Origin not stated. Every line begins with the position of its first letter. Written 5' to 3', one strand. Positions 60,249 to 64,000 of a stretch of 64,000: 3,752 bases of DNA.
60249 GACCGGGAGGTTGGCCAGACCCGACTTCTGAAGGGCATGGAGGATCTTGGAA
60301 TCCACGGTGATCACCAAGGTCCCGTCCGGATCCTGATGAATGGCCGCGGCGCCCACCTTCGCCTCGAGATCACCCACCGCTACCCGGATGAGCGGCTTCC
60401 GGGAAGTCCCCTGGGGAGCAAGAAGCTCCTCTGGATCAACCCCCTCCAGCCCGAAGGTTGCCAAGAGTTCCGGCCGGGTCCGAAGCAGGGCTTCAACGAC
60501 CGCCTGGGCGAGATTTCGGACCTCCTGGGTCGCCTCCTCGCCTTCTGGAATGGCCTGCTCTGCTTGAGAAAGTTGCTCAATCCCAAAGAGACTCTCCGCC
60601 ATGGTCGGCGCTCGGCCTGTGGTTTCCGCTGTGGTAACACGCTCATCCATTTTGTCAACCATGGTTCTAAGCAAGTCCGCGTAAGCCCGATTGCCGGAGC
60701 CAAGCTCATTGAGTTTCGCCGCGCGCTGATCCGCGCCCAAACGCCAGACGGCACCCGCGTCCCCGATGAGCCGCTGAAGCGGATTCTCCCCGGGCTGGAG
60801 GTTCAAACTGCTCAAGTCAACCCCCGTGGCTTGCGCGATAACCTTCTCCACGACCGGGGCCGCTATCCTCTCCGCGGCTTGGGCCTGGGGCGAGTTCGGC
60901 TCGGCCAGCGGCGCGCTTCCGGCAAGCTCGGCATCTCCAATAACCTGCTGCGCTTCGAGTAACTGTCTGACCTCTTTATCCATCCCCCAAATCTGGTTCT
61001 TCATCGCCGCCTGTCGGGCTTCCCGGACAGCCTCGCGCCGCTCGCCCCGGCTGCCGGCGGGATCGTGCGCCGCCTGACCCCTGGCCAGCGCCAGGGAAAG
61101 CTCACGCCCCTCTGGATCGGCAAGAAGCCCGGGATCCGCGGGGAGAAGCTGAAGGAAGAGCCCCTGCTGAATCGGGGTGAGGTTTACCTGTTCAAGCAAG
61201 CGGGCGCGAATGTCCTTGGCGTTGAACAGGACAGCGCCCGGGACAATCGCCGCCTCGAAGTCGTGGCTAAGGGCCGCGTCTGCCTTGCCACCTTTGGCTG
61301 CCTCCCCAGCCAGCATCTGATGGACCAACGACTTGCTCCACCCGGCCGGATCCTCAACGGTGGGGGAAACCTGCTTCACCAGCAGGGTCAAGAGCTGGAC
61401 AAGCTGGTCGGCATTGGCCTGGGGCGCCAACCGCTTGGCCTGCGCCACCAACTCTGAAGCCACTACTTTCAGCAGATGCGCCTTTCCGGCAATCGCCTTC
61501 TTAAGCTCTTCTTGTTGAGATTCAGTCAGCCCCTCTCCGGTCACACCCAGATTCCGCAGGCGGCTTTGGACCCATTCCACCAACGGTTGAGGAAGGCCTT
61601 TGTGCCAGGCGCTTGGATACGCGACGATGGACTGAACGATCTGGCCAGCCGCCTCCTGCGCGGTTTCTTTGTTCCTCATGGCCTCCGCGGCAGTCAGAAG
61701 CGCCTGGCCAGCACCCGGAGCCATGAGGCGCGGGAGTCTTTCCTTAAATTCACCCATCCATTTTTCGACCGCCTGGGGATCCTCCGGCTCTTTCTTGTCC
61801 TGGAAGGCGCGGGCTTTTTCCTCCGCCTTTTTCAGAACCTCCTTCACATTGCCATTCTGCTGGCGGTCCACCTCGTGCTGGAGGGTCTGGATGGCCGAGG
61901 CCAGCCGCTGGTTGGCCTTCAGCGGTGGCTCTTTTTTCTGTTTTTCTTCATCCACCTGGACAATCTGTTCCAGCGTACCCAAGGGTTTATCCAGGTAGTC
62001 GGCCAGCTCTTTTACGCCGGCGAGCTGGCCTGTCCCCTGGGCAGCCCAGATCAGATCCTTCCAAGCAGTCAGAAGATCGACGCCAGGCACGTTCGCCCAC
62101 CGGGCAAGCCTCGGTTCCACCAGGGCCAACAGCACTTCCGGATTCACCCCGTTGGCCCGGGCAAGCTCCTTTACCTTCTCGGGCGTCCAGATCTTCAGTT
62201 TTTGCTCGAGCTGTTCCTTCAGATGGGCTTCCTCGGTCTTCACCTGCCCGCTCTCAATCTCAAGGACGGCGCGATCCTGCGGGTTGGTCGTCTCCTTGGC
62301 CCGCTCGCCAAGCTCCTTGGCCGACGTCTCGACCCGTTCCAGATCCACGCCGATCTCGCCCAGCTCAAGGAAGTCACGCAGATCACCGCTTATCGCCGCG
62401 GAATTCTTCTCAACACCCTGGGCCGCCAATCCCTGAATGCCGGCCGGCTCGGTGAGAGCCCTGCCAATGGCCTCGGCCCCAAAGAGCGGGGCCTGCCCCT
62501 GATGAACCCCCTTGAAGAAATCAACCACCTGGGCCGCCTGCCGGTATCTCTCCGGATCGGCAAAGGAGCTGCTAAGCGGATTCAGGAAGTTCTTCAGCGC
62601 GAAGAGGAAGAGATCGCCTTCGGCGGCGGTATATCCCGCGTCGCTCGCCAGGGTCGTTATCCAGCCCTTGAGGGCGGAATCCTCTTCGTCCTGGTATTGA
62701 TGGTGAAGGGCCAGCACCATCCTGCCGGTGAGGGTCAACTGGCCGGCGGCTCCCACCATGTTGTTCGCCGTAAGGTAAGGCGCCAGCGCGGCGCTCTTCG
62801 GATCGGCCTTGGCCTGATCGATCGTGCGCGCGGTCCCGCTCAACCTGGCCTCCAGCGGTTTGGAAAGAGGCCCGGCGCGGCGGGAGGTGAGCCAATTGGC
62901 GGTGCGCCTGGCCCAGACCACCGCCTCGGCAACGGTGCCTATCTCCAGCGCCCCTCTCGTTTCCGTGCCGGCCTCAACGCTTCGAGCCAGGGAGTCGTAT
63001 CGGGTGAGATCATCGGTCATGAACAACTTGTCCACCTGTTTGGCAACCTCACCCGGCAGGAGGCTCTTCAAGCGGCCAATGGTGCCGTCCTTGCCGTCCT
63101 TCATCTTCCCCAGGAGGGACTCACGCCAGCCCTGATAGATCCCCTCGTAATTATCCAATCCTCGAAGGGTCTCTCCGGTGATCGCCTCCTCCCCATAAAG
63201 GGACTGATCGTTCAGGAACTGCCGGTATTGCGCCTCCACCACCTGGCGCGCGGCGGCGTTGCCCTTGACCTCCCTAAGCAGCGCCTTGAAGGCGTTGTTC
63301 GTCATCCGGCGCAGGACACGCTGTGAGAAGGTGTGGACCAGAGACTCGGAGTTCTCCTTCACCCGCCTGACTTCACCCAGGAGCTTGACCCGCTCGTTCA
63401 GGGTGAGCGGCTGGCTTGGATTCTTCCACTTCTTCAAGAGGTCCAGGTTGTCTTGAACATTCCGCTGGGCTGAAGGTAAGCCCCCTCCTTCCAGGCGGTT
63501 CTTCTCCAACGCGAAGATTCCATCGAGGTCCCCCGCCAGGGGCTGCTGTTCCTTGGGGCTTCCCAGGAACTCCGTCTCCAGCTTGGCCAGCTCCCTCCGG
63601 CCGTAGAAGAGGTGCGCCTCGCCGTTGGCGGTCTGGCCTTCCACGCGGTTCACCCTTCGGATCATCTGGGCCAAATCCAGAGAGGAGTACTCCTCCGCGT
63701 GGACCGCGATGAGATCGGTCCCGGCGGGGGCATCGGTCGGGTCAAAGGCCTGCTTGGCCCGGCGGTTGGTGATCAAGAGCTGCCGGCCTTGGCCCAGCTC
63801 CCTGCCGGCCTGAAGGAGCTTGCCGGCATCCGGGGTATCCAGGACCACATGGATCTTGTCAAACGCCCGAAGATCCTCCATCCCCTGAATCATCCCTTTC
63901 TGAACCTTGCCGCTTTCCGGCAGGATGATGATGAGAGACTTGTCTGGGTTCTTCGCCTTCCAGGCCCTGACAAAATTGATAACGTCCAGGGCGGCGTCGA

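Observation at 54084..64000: Giant 4 runs off the window into an SF2-helicase-like segment and contains an isolated HExxH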

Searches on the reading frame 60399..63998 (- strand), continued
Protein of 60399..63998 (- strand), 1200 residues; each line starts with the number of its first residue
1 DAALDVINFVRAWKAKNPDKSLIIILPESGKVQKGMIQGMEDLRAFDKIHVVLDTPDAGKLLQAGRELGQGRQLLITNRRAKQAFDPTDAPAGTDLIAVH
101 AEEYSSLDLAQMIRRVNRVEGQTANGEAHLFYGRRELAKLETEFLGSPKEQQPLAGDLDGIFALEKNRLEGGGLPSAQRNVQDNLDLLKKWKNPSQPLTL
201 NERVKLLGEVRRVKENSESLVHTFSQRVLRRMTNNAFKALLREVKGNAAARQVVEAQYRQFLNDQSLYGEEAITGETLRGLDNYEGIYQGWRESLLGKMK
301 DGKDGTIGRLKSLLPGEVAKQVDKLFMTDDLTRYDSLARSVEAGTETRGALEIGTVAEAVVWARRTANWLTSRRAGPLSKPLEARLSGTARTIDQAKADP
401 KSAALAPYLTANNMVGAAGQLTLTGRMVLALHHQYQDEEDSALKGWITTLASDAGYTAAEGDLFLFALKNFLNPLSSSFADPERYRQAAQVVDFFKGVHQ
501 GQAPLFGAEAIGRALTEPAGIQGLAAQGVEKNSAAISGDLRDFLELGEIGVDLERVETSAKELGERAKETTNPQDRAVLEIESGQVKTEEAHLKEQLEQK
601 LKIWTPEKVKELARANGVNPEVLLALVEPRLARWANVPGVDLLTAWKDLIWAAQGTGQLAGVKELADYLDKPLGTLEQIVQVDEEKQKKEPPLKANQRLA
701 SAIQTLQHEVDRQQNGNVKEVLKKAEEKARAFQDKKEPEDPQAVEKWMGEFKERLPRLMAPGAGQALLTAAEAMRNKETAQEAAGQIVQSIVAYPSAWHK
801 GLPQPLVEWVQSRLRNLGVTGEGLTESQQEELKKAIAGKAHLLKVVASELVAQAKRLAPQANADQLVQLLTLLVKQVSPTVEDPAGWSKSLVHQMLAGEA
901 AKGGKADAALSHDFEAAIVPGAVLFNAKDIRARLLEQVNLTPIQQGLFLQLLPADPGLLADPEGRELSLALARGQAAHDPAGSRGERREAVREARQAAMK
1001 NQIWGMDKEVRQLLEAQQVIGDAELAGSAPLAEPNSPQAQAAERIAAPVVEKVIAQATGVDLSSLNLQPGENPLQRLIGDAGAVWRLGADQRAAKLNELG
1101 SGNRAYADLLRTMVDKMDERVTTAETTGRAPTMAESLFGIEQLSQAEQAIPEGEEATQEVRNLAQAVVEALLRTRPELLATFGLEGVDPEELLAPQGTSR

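Call 94: find_related_loci(query=A2, collection=viral_contigs, flank=10000)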
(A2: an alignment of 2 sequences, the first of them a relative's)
Query A2 (4238 aa) in viral_contigs; peptide patterns used: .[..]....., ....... (x = any residue, [..] = any of these).
55 stretches matched a pattern, but none encodes a relative of the query by tblastn (E <= 1e-3).

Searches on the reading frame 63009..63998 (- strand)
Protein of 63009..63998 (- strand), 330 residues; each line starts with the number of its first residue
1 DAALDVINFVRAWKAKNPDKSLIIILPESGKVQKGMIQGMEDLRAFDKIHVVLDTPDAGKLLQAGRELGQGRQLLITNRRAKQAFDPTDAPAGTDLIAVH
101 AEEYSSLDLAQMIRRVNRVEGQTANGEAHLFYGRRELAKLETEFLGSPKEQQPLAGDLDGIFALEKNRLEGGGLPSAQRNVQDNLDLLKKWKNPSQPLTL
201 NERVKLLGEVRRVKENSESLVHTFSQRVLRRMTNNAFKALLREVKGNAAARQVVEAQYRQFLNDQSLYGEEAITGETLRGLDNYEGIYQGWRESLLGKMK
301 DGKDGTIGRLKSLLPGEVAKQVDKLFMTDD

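Call 15: search_solved_structures(query=window:63099-63998:-, max_evalue=10, show_alignments=3)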
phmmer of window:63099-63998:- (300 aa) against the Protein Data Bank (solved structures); distinct sequences matched with E-value up to 10: 0.

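Call 25: search_protein_families(library=pfam, proteins=[window:63009-63998:-], max_evalue=10)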
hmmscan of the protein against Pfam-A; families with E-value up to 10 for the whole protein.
window:63009-63998:- (330 aa): 0 families

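Call 64: search_protein_families(library=ncbifam, proteins=[window:63009-63998:-], max_evalue=10)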
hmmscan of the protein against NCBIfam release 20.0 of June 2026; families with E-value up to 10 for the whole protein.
window:63009-63998:- (330 aa): 0 families

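Call 65: search_protein_families(library=padloc, proteins=[window:63009-63998:-], max_evalue=10)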
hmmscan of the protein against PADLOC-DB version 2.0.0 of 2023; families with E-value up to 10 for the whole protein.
window:63009-63998:- (330 aa): 0 families

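Call 76: search_protein_families(library=phrogs, proteins=[window:63009-63998:-], max_evalue=10)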
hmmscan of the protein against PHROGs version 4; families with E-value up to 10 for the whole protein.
window:63009-63998:- (330 aa): 2 families
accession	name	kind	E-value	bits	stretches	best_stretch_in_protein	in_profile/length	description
phrog_31737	-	DNA, RNA and nucleotide metabolism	0.065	14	1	1-32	102-133/146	exonuclease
phrog_21850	-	unknown function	0.29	11.3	1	175-250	150-224/365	-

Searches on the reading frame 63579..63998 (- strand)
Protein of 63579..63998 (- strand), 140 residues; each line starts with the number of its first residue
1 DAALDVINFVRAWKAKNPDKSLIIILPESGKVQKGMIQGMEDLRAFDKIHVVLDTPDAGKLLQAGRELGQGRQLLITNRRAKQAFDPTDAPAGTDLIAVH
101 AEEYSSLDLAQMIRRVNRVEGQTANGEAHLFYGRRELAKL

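Call 25: search_protein_families(library=pfam, proteins=[window:63579-63998:-], max_evalue=10)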
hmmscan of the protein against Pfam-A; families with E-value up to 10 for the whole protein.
window:63579-63998:- (140 aa): 0 families

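Call 50: search_solved_structures(query=A4, max_evalue=10, show_alignments=5)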
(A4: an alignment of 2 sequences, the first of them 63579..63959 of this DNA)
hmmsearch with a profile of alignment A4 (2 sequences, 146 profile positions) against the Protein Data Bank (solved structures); distinct sequences matched with E-value up to 10: 8.
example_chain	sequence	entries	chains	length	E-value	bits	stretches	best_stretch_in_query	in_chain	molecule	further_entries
8q7r_U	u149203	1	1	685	4.1e-07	33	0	51-70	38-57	Ubiquitin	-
8pql_U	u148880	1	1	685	7.7e-07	32.1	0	51-70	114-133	Ubiquitin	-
8pql_E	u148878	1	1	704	9.9e-07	31.8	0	51-70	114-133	Polyubiquitin-C,Nucleotide exchange factor SIL1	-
5b83_A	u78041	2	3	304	0.0052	19.7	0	51-70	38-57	tetra ubiquitin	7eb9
7yui_A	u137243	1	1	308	0.0056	19.6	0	51-70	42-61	Polyubiquitin-C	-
5h07_A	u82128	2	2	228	0.065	16.1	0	51-70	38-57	Polyubiquitin-C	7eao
8peq_J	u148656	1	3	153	0.61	13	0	51-69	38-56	Affilin variant Af2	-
8pf0_A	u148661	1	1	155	0.92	12.4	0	51-70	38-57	Affilin variant Af1 (77405)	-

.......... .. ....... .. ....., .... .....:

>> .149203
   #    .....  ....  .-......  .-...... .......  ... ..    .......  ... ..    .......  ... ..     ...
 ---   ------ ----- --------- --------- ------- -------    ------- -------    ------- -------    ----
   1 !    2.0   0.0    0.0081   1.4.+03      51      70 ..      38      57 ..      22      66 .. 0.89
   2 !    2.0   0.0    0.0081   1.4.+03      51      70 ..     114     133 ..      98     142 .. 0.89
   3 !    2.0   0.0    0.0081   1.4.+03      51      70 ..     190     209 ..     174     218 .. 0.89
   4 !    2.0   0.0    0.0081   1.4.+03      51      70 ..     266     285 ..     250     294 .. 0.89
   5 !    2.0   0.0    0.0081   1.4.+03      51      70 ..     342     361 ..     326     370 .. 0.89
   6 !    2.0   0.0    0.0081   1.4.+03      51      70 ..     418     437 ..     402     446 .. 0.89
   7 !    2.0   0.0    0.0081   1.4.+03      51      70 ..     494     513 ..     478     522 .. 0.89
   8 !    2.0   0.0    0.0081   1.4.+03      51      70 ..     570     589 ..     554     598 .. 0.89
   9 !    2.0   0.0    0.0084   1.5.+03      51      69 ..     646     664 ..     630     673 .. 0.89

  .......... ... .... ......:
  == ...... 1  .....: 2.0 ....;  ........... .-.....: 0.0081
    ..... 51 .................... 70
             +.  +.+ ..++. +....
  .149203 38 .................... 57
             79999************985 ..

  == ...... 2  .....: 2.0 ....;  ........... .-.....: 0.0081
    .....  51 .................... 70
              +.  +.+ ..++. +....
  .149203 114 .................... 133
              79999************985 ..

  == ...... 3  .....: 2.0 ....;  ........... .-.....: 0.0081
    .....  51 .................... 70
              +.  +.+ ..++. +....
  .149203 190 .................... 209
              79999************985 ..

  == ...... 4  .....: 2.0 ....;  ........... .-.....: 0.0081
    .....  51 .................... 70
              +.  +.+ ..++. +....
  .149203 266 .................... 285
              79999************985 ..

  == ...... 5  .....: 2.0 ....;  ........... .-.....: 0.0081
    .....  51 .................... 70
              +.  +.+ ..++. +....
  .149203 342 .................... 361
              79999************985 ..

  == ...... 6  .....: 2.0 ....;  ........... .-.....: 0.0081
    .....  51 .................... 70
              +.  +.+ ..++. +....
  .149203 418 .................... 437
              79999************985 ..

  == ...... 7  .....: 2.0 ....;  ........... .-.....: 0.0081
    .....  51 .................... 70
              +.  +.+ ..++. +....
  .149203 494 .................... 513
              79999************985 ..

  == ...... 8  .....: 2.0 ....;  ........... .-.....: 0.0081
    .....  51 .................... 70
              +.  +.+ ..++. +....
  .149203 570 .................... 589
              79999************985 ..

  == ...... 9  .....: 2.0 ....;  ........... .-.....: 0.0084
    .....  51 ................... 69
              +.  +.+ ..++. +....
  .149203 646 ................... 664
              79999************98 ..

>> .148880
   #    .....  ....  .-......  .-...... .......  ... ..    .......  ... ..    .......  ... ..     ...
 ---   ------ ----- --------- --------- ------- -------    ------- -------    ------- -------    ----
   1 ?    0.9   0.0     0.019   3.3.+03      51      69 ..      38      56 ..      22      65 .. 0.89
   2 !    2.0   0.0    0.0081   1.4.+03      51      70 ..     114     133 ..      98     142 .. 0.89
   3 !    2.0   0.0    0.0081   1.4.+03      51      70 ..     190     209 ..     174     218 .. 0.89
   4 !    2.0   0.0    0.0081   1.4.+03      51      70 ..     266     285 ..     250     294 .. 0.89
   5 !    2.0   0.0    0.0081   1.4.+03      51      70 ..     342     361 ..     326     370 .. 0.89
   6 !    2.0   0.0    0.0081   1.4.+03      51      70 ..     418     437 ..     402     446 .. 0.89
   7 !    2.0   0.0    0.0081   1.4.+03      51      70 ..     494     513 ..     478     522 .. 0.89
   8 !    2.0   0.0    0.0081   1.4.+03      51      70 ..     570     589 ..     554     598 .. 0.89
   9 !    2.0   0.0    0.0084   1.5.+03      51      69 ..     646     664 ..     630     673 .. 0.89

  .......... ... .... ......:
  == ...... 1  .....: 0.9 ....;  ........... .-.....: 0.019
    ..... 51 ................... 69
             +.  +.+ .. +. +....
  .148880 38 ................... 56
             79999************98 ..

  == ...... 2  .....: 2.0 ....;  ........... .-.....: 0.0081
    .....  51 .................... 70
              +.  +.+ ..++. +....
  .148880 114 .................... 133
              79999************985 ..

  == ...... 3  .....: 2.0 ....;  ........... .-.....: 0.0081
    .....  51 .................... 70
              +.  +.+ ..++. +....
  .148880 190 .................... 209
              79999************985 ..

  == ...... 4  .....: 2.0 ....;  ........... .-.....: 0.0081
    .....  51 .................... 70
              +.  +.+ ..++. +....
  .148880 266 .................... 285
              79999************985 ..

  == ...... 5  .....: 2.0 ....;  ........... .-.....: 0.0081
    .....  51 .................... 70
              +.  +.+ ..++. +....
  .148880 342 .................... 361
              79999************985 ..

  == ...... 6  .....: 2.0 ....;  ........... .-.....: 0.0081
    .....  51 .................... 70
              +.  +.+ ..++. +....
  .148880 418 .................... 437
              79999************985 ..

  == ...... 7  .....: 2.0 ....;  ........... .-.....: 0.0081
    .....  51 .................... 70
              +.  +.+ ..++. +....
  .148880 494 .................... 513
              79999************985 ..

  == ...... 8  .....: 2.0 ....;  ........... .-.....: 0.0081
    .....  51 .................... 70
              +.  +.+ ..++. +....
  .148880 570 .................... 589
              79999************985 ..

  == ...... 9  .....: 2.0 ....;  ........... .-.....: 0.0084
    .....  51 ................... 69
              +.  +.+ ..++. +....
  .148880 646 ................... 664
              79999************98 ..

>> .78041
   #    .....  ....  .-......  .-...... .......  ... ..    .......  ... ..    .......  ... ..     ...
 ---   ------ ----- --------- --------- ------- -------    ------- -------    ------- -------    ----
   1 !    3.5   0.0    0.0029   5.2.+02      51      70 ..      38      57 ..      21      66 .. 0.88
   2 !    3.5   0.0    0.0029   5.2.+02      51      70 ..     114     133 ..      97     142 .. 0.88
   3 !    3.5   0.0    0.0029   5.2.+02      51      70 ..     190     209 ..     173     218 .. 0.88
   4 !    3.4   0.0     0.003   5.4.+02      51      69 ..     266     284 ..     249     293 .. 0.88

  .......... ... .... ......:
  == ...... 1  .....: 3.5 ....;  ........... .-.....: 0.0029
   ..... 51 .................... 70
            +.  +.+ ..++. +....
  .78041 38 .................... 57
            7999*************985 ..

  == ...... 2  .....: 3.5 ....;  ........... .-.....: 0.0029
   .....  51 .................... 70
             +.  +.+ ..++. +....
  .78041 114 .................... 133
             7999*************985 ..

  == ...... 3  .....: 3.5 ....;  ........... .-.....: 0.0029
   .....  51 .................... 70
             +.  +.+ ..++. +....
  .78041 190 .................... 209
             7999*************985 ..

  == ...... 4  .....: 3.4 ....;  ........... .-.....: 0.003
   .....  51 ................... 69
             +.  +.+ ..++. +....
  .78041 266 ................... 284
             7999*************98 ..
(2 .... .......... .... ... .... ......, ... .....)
